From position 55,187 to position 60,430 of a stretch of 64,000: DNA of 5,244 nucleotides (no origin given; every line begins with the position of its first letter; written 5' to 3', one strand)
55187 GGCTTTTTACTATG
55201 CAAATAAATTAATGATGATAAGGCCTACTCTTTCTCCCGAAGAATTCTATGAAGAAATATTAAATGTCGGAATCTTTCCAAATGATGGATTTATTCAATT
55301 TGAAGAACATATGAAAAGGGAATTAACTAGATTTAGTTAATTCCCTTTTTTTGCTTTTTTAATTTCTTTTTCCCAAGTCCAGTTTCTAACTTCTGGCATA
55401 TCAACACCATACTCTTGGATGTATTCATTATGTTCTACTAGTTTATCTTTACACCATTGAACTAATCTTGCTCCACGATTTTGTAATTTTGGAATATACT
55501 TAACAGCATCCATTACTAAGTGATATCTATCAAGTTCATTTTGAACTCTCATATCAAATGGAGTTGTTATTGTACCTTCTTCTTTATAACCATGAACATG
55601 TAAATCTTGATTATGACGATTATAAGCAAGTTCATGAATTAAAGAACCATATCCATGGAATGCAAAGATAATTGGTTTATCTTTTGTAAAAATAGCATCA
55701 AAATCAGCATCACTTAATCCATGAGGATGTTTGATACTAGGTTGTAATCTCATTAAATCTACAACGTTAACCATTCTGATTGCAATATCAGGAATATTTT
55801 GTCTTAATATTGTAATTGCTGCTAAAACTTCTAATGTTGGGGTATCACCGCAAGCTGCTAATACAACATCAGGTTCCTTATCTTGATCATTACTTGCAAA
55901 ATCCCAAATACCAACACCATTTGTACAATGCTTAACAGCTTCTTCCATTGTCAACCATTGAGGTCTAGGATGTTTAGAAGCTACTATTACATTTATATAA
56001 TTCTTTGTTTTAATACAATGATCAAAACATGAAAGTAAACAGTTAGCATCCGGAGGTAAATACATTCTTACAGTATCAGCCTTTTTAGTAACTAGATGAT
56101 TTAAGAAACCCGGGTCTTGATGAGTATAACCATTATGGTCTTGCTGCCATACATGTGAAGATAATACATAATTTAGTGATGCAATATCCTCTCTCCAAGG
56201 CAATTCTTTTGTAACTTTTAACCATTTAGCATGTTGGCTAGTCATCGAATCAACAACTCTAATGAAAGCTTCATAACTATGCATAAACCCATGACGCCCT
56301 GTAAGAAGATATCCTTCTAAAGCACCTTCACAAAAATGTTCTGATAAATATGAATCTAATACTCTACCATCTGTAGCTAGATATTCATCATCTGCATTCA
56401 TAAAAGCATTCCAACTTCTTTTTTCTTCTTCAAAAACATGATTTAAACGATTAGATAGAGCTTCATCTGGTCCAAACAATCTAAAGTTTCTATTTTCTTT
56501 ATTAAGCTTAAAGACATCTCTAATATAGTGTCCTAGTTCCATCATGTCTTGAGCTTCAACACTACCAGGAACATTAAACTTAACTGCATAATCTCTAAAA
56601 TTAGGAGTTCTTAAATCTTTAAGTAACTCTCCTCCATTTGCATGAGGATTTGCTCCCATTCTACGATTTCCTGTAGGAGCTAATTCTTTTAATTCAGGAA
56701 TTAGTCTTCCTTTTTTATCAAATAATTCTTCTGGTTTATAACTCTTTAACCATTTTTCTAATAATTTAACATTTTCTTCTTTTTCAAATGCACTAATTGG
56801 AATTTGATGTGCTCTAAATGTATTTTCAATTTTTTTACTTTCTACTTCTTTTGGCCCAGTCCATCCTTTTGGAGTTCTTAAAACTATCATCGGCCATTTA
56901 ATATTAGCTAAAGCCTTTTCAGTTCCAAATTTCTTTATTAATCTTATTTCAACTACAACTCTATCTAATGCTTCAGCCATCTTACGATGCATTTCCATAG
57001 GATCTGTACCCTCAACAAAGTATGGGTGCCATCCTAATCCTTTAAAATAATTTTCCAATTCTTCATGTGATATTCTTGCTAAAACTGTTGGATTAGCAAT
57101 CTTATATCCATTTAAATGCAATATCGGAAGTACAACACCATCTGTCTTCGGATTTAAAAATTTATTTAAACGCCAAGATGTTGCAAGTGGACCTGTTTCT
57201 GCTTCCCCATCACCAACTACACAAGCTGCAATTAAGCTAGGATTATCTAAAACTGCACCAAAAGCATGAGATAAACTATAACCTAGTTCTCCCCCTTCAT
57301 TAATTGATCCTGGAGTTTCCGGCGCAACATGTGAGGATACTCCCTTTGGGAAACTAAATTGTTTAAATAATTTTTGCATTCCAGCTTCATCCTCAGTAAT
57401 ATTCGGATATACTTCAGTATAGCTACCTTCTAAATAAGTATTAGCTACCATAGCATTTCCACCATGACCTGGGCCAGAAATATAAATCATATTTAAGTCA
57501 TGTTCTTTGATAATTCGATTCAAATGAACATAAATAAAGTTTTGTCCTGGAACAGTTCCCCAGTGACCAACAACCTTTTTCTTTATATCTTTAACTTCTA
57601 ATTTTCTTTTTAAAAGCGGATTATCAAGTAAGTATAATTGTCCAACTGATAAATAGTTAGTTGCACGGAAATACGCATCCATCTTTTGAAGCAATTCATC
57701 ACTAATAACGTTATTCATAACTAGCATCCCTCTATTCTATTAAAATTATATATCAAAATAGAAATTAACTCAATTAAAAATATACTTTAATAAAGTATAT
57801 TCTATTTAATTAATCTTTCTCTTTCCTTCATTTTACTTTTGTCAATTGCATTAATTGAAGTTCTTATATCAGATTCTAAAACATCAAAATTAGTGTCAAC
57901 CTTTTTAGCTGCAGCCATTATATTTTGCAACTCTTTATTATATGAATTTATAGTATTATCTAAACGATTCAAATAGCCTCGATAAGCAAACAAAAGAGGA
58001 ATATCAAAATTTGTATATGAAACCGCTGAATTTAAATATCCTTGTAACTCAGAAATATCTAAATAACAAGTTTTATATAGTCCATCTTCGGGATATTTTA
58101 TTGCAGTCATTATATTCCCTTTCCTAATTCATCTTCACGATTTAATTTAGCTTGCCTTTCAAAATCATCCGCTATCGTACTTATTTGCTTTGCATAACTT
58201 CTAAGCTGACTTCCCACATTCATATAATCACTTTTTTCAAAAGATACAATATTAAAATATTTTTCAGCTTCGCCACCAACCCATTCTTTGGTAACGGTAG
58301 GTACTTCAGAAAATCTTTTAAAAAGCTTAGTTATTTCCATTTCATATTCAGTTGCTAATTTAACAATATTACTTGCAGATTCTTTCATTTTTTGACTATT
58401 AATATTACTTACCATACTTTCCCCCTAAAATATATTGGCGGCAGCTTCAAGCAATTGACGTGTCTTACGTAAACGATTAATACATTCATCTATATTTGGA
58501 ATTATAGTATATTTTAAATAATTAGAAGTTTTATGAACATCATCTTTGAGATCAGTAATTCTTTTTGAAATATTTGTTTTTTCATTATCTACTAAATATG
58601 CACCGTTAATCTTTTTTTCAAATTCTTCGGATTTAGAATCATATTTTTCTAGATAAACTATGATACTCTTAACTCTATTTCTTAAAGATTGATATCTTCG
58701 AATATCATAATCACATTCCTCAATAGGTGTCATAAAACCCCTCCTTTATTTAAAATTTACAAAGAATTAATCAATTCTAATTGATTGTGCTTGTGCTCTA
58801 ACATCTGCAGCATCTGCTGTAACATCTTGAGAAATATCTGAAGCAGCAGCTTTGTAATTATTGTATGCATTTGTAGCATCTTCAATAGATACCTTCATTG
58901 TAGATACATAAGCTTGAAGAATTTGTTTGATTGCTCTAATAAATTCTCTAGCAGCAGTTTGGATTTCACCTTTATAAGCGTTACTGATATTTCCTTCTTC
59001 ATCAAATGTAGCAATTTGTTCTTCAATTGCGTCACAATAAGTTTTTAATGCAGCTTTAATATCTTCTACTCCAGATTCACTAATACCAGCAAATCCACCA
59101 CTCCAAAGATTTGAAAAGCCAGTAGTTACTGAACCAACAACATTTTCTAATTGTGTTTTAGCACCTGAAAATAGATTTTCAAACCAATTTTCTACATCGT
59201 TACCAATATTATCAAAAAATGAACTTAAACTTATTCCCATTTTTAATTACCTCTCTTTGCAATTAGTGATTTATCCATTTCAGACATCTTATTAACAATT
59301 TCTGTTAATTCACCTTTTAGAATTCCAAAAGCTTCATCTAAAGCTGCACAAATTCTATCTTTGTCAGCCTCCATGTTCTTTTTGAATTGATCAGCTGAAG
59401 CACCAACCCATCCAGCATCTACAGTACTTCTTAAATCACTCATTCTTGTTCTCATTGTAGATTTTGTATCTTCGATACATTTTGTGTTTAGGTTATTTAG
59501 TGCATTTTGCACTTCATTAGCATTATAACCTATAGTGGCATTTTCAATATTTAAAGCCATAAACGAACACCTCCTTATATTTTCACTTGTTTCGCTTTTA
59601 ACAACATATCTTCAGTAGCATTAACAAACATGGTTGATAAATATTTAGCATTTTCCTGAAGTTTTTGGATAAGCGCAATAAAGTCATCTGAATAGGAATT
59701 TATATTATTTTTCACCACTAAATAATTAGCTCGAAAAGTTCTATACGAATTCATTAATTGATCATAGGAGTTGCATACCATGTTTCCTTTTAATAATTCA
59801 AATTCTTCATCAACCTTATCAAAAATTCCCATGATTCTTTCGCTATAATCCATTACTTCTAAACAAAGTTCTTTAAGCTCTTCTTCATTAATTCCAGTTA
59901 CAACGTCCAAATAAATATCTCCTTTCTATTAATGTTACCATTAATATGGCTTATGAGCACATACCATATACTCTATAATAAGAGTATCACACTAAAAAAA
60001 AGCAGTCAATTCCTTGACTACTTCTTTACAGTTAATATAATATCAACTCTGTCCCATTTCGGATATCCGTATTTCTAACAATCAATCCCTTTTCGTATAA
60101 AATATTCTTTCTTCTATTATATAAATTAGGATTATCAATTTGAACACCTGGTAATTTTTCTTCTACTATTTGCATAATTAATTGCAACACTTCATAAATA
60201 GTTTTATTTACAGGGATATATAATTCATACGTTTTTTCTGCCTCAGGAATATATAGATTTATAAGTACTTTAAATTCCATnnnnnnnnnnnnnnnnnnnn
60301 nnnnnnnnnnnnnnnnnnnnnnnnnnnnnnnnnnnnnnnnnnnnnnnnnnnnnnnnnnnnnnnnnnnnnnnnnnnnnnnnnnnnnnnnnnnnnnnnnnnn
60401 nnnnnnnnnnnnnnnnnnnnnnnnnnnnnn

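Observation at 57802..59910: Six-gene operon of ~100-aa helical proteins downstream of EssC/EsaB; only two carry WXG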

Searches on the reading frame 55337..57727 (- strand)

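Call 94: search_protein_families(library=pfam, max_evalue=0.01, proteins=[window:55337-57727:-])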
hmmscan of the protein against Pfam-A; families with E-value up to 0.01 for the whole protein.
window:55337-57727:- (796 aa): 3 families
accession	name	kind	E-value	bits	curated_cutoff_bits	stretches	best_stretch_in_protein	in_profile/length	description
PF09364.15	XFP_N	-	1.1e-173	577.7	23.7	1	8-367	2-363/364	XFP N-terminal domain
PF09363.15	XFP_C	-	6.9e-95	316.7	23.4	1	585-785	1-202/202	XFP C-terminal domain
PF03894.20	XFP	-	2.3e-81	272.2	22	1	397-573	2-176/177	D-xylulose 5-phosphate/D-fructose 6-phosphate phosphoketolase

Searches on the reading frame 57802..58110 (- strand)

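Call 4: search_protein_families(library=pfam, max_evalue=1, proteins=[window:57802-58110:-])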
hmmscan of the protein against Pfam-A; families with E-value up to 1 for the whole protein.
window:57802-58110:- (102 aa): 2 families
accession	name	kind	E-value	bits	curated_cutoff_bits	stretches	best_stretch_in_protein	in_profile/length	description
PF06103.16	DUF948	-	0.0052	17.4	37.2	1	35-91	16-72/89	Bacterial protein of unknown function (DUF948)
PF12296.13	HsbA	-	0.022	15.6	33.5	1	48-92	16-56/121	Hydrophobic surface binding protein A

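Call 5: search_protein_families(library=ncbifam, max_evalue=1, proteins=[window:57802-58110:-])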
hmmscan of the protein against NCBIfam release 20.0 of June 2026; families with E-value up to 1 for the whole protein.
window:57802-58110:- (102 aa): 2 families
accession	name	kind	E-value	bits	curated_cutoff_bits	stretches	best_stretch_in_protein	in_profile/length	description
NF033928.1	alph_xenorhab_A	subfamily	0.0015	17.9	125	1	42-98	259-315/339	alpha-xenorhabdolysin family binary toxin subunit A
NF047586.1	LIC11270_fam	equivalog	0.032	13.1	490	1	2-38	352-389/404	LIC11270 family surface protein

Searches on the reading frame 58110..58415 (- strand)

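Call 4: search_protein_families(library=pfam, max_evalue=1, proteins=[window:58110-58415:-])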
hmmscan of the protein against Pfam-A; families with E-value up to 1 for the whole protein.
window:58110-58415:- (101 aa): 1 family
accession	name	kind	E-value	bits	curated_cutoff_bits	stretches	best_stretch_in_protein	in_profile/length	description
PF06013.18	WXG100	-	0.047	14.4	27.3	1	4-87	3-83/86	Proteins of 100 residues with WXG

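Call 5: search_protein_families(library=ncbifam, max_evalue=1, proteins=[window:58110-58415:-])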
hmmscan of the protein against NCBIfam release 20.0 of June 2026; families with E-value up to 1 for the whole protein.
window:58110-58415:- (101 aa): 2 families
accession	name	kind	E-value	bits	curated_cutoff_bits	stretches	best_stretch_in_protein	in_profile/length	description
NF007979.0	PRK10703.1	equivalog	0.0097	15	501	1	16-95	118-198/341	HTH-type transcriptional repressor PurR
TIGR03930.1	WXG100_ESAT6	subfamily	0.016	15.4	44.85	1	5-87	4-83/90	WXG100 family type VII secretion target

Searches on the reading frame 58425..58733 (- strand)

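Call 4: search_protein_families(library=pfam, max_evalue=1, proteins=[window:58425-58733:-])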
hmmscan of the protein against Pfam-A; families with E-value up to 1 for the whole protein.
window:58425-58733:- (102 aa): 6 families
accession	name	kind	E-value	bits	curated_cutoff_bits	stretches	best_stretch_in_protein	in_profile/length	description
PF15898.10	PRKG1_interact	-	0.019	16.1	32.4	1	12-71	18-77/101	cGMP-dependent protein kinase interacting domain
PF10046.14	BLOC1_2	-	0.035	14.9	33.4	1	11-42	33-64/96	Biogenesis of lysosome-related organelles complex-1 subunit 2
PF02403.27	Seryl_tRNA_N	-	0.046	14.4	28.2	1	9-72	26-89/108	Seryl-tRNA synthetase N-terminal domain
PF14712.11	Snapin_Pallidin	-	0.077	13.9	29.6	1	50-95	27-71/89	Snapin/Pallidin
PF08702.15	Fib_alpha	-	0.16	12.6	29.9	1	15-91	31-110/143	Fibrinogen alpha/beta chain family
PF08946.15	Osmo_CC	-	0.69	10.7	24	0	78-95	21-38/46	Osmosensory transporter coiled coil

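Call 5: search_protein_families(library=ncbifam, max_evalue=1, proteins=[window:58425-58733:-])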
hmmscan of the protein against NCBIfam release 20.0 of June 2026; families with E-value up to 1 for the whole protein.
window:58425-58733:- (102 aa): 0 families

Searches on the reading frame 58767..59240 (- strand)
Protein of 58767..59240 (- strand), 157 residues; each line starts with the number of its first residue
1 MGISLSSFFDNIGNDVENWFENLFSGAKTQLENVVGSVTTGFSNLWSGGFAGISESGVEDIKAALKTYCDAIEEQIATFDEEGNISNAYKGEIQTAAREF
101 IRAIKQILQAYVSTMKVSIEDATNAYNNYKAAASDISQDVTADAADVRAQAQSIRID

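Call 4: search_protein_families(library=pfam, max_evalue=1, proteins=[window:58767-59240:-])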
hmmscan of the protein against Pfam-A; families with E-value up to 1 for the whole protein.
window:58767-59240:- (157 aa): 12 families
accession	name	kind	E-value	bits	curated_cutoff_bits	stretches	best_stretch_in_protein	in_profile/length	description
PF20117.4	DUF6507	-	0.0017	19.3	25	1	58-147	22-109/120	Family of unknown function (DUF6507)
PF01442.23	Apolipoprotein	-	0.0033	17.6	90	1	58-151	68-152/190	Apolipoprotein A1/A4/E domain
PF06152.16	Phage_min_cap2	-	0.0057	16.1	26.3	1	14-91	110-184/366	Phage minor capsid protein 2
PF04108.17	ATG17_like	-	0.0069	16.3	43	1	53-137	109-200/355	Autophagy protein ATG17-like domain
PF07464.16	ApoLp-III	-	0.023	15.3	36.3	1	92-154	26-88/146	Apolipophorin-III precursor (apoLp-III)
PF23116.1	HHD_RTEL1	-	0.03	15.1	27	1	97-149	2-55/102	RTEL1, HHD domain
PF04513.17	Baculo_PEP_C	-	0.044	14.3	38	1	60-128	31-96/140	Baculovirus polyhedron envelope protein, PEP, C terminus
PF09769.14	ApoO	-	0.054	13.8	31.4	0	95-135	14-54/131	Apolipoprotein O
PF19446.4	DUF5984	-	0.074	12.8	23.8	1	78-152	156-221/245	Family of unknown function (DUF5984)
PF17279.8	DUF5344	-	0.093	13.7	27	1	86-138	34-86/87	Family of unknown function (DUF5344)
PF12732.12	YtxH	-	0.27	12.2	37.5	0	119-151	38-70/71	YtxH-like protein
PF09718.15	Tape_meas_lam_C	-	0.39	11.3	23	0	122-141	7-26/76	Lambda phage tail tape-measure protein (Tape_meas_lam_C)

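Call 5: search_protein_families(library=ncbifam, max_evalue=1, proteins=[window:58767-59240:-])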
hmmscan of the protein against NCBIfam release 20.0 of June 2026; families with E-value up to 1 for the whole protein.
window:58767-59240:- (157 aa): 0 families

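Call 22: find_homologous_proteins(query=window:58767-59240:-, max_evalue=0.001)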
Query window:58767-59240:- (157 aa): 23 proteins with E <= 0.001 among 89 candidates.
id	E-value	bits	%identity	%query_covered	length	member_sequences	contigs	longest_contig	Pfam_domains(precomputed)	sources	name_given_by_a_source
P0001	2.5e-93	328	100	100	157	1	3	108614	-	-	-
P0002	3.9e-54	201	61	99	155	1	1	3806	-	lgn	-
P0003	5.5e-46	175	54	99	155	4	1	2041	-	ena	-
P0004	8.8e-45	171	57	99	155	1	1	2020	PF20117.5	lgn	-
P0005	2.0e-42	163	50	98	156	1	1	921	PF01442.24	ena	-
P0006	4.0e-41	159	49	99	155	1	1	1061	-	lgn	-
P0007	4.2e-41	159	50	99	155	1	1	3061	-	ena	-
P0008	6.9e-41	158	50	99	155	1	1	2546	-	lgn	-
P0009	2.2e-40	156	50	99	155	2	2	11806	-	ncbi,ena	-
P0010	3.5e-40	156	48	99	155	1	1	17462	-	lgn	-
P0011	6.4e-40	155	49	99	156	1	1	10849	-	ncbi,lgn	-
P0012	1.2e-39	154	48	99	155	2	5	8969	-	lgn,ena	-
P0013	1.3e-39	154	48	99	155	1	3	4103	-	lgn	-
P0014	1.4e-39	154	48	100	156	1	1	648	-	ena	-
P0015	2.4e-39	153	48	99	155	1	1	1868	-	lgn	-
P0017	1.0e-38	151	47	98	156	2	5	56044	-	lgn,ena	-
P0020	1.4e-36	144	46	99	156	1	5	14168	-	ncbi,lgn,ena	-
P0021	6.7e-30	122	44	99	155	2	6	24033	-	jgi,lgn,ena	-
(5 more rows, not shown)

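Call 30: find_encoding_contigs(protein=P0021, flank=10000, max_places=2)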
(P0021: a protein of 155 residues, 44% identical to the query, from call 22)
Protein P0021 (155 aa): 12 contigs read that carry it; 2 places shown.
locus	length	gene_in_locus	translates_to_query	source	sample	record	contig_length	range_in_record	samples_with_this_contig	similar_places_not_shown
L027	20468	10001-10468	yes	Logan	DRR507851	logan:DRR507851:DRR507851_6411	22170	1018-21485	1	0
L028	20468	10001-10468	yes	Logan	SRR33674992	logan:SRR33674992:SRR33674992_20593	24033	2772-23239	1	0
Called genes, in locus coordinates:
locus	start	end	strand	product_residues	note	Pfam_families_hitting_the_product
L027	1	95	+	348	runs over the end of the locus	PF19328:DAP_DH_C (faint)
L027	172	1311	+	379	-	PF00768:Peptidase_S11, PF13354:Beta-lactamase2, PF07943:PBP5_C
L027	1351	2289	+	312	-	PF00535:Glycos_transf_2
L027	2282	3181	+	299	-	PF00535:Glycos_transf_2, PF10111:Glyco_tranf_2_2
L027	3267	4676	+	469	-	-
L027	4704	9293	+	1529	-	PF01580:FtsK_SpoIIIE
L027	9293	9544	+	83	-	-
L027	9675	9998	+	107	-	-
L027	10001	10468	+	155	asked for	-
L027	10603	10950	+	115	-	-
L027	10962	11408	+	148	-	-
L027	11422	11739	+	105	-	-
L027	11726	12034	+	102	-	-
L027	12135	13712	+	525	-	-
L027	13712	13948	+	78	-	-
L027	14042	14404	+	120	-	-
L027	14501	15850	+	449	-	-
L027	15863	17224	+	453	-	-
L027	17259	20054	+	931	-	-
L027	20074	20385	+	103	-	-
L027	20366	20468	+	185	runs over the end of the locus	PF26593:TraC-like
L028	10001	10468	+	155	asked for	-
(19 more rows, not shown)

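Call 31: find_encoding_contigs(protein=P0017, flank=10000, max_places=2)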
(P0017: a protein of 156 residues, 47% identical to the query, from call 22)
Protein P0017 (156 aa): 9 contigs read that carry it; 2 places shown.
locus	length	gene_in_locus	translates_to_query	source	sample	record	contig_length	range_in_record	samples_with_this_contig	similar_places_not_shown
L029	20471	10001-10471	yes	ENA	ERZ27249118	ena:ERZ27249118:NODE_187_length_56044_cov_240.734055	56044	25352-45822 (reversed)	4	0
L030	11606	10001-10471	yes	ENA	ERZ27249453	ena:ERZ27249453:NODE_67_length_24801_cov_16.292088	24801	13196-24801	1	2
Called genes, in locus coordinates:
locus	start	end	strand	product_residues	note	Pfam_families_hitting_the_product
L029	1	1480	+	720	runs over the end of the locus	PF00403:HMA, PF00122:E1-E2_ATPase, PF00702:Hydrolase, PF08282:Hydrolase_3 (weak)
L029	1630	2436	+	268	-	-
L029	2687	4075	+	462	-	-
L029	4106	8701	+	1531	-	PF01580:FtsK_SpoIIIE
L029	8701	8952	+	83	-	-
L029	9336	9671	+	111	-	-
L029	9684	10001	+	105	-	PF06013:WXG100 (weak)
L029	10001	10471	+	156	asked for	-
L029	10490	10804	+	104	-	-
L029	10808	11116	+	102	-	-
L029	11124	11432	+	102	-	-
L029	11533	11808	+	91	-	PF01520:Amidase_3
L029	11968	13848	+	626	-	PF01555:N6_N4_Mtase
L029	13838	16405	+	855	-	PF04851:ResIII, PF18766:SWI2_SNF2, PF00270:DEAD (faint)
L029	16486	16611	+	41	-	-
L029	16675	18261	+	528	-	PF00239:Resolvase, PF07508:Recombinase, PF13408:Zn_ribbon_recom (weak)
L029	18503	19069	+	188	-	PF22310:NMB0315_dom_I (faint), PF04225:LysM_OapA (faint), PF23446:LysM1_NFP_LYK (faint), PF23457:LysM2_NFP (faint), PF23472:LysM2_CERK1_LYK3_4_5 (faint), PF23473:LysM3_LYK4_5 (faint), PF01476:LysM, PF01476:LysM, +2 more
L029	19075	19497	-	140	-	PF07486:Hydrolase_2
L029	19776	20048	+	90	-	-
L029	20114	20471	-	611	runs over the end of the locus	-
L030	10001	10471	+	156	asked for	-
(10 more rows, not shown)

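Call 94: search_protein_families(library=pfam, max_evalue=0.01, proteins=[L027:12135-13712:+])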
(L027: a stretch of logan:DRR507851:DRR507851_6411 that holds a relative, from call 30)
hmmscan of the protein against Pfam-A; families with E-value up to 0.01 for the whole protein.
L027:12135-13712:+ (525 aa): 1 family
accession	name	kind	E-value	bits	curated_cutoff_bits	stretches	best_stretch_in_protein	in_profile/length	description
PF07303.18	Occludin_ELL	-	0.0078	17.4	31.2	1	164-226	15-76/101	Occludin homology domain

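Call 109: list_cluster_members(proteins=[P0009, P0011, P0020, L029:9336-9671:+, L029:9684-10001:+, L029:10490-10804:+, L029:10808-11116:+, L029:11124-11432:+, L029:8701-8952:+])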
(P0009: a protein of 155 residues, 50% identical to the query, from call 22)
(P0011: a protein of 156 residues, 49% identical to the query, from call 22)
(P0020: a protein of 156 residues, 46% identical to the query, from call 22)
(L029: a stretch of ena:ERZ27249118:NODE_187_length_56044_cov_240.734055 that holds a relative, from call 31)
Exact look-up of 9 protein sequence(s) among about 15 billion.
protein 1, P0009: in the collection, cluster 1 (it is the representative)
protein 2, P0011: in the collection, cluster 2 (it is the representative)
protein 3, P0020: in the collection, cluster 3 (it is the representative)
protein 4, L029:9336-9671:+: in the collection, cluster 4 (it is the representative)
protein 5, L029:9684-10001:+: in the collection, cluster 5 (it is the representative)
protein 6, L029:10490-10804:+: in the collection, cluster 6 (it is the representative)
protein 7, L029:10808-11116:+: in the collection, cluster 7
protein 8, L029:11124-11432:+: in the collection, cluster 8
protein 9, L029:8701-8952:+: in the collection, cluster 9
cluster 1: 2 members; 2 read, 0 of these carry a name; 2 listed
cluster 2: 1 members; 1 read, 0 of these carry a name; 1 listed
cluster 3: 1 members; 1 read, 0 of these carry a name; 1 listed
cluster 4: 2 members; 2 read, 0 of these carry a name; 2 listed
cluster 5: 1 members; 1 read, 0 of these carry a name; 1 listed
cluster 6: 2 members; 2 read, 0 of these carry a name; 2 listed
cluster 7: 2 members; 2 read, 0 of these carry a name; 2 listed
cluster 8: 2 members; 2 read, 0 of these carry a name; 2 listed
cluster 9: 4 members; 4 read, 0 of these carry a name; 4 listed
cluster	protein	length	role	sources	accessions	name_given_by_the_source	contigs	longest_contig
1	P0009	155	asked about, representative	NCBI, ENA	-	-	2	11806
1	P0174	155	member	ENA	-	-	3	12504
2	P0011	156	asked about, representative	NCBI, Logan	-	-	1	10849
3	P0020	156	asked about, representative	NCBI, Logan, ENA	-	-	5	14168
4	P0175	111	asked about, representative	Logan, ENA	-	-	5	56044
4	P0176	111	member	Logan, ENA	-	-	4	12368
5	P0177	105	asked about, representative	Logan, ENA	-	-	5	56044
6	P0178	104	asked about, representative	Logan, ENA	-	-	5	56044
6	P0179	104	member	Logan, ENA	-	-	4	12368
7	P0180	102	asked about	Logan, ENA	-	-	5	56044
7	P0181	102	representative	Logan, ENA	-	-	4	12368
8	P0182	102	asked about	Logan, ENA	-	-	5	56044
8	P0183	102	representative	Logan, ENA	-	-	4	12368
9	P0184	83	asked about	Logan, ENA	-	-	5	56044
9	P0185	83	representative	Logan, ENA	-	-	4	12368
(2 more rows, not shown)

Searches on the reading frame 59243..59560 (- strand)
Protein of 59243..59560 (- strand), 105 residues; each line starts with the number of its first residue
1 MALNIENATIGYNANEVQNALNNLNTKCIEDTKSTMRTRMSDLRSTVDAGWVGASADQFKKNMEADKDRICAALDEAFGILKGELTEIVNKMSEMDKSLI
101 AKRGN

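Call 4: search_protein_families(library=pfam, max_evalue=1, proteins=[window:59243-59560:-])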
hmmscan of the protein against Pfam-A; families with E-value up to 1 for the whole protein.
window:59243-59560:- (105 aa): 6 families
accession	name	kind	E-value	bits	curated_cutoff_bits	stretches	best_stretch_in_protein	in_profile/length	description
PF06013.18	WXG100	-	0.00049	20.7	27.3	1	30-95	20-84/86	Proteins of 100 residues with WXG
PF08587.17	UBA_2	-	0.0039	17.6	23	1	8-27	11-30/45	Ubiquitin associated domain (UBA)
PF18039.7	UBA_6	-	0.051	14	23.5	1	11-31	12-32/42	UBA-like domain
PF11641.13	Antigen_Bd37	-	0.058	13.3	25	1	9-100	67-156/224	Glycosylphosphatidylinositol-anchored merozoite surface protein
PF16752.10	TBCC_N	-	0.073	13.8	27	0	55-99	30-78/115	Tubulin-specific chaperone C N-terminal domain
PF06825.17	HSBP1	-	0.16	12.3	28.6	0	16-48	6-37/51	Heat shock factor binding protein 1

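Call 5: search_protein_families(library=ncbifam, max_evalue=1, proteins=[window:59243-59560:-])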
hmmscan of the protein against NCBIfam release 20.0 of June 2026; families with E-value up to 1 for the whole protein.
window:59243-59560:- (105 aa): 4 families
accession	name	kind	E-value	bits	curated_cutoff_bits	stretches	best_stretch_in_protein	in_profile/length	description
TIGR03930.1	WXG100_ESAT6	subfamily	0.00011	22.4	44.85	1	29-98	16-87/90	WXG100 family type VII secretion target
NF047388.1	SA1320_fam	subfamily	0.0054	15.2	230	1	14-98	330-404/644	SA1320 family protein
TIGR02675.1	tape_meas_nterm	domain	0.063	13.6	21.35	1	55-90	32-66/75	tape measure protein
NF040740.1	ornith_Ord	equivalog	0.12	11.8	400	1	3-93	31-119/335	2,4-diaminopentanoate dehydrogenase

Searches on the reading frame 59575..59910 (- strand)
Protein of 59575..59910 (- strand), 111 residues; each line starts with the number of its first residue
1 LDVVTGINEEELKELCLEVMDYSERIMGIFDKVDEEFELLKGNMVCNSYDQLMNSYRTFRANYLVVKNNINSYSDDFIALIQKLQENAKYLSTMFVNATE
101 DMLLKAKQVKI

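Call 4: search_protein_families(library=pfam, max_evalue=1, proteins=[window:59575-59910:-])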
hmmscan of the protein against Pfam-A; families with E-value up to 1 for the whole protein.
window:59575-59910:- (111 aa): 0 families

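Call 5: search_protein_families(library=ncbifam, max_evalue=1, proteins=[window:59575-59910:-])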
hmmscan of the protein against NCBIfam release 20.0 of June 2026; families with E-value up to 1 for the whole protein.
window:59575-59910:- (111 aa): 1 family
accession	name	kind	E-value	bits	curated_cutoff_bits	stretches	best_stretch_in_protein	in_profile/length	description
NF008723.0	PRK11718.1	equivalog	0.047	13.6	139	1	7-106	49-149/161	sigma D regulator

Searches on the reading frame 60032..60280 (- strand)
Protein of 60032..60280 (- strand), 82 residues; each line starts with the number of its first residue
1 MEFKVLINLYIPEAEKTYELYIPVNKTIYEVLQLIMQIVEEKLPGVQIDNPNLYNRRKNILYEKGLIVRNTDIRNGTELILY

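Call 4: search_protein_families(library=pfam, max_evalue=1, proteins=[window:60032-60280:-])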
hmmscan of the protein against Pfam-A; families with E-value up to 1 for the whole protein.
window:60032-60280:- (82 aa): 0 families

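Call 5: search_protein_families(library=ncbifam, max_evalue=1, proteins=[window:60032-60280:-])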
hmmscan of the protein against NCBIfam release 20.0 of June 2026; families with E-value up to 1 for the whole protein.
window:60032-60280:- (82 aa): 1 family
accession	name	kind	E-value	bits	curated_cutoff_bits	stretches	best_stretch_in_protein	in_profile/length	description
NF008553.0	PRK11480.1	equivalog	0.19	10.9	490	1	7-50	269-310/320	taurine ABC transporter substrate-binding protein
